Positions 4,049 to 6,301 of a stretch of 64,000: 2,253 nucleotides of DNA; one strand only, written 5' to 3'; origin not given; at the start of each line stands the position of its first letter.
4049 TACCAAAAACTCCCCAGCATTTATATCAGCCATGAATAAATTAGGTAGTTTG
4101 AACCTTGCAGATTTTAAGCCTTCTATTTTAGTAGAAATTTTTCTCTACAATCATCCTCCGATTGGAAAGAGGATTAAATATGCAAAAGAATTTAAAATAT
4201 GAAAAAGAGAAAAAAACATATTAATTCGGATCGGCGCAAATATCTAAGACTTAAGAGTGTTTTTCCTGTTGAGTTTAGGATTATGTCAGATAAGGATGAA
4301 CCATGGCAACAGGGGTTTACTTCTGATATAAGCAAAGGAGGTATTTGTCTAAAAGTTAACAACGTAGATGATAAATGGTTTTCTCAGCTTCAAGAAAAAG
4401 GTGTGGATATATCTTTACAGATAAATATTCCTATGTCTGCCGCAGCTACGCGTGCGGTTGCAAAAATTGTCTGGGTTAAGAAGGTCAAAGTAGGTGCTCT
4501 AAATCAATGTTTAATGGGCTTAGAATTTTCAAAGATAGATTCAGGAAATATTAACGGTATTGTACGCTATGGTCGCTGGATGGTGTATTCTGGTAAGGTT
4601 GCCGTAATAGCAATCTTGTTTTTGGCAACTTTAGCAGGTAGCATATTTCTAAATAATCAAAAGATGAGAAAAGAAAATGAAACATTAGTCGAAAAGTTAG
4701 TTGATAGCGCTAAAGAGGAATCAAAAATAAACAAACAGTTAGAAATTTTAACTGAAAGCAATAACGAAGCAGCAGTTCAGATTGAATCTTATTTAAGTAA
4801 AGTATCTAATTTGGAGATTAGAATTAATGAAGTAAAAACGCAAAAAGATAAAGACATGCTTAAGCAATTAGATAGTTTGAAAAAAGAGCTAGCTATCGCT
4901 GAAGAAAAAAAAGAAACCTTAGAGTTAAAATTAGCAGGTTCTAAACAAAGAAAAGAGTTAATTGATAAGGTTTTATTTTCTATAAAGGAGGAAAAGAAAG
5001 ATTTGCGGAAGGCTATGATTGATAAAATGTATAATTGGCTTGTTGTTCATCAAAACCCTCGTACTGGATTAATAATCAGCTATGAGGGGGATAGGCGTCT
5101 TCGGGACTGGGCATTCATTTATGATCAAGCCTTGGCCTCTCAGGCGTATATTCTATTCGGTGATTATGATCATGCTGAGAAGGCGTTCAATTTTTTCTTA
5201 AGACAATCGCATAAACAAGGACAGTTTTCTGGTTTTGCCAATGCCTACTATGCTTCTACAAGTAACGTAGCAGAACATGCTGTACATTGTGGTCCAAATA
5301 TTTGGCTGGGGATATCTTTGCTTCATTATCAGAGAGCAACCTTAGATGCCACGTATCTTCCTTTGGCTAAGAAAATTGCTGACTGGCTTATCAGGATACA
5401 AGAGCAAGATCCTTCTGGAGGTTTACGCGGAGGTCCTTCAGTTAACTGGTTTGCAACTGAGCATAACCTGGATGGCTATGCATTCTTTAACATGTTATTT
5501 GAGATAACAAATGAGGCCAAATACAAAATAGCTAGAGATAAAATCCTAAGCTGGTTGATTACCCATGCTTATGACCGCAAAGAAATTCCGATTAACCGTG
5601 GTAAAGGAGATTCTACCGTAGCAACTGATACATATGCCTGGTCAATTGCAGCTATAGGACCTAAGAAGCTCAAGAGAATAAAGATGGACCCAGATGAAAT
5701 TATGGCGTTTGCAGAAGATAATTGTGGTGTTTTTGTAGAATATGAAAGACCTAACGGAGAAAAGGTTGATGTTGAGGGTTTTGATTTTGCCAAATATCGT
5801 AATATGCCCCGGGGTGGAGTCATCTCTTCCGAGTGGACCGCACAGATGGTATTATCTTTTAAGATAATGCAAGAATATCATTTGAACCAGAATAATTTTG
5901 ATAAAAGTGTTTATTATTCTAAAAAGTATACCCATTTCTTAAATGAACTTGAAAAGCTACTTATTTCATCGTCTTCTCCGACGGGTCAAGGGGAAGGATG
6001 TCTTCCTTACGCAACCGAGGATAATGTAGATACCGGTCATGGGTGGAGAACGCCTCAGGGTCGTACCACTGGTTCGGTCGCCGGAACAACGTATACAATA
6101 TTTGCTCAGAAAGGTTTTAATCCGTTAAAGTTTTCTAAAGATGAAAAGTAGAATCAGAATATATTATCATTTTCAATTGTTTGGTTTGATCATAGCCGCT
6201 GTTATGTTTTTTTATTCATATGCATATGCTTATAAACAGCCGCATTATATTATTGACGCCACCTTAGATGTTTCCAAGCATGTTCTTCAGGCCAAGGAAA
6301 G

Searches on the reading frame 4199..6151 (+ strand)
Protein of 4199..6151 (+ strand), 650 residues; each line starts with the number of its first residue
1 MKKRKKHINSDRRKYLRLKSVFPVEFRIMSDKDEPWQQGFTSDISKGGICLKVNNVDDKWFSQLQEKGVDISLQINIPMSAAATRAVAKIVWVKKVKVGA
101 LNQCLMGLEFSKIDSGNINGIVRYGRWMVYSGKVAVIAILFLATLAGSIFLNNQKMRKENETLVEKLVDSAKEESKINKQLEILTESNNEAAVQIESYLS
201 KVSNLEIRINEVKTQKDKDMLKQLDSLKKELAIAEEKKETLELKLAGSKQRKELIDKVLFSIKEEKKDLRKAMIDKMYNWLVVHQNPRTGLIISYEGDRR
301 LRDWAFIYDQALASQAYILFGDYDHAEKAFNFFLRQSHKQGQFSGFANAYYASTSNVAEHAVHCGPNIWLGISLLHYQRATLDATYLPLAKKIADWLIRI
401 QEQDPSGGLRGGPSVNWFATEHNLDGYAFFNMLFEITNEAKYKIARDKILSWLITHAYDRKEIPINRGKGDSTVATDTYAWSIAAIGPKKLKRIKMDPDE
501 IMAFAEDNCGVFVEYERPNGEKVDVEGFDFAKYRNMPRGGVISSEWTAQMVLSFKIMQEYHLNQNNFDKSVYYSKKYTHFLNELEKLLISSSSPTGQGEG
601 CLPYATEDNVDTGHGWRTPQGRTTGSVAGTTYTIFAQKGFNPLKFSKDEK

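Call 62: search_protein_families(library=pfam, proteins=[window:4199-6151:+], max_evalue=0.001)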
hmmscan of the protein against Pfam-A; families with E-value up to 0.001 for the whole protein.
window:4199-6151:+ (650 aa): 1 family
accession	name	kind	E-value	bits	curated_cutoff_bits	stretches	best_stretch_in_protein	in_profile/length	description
PF07238.19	PilZ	-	4.3e-09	37.1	22.5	1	11-124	1-99/102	PilZ domain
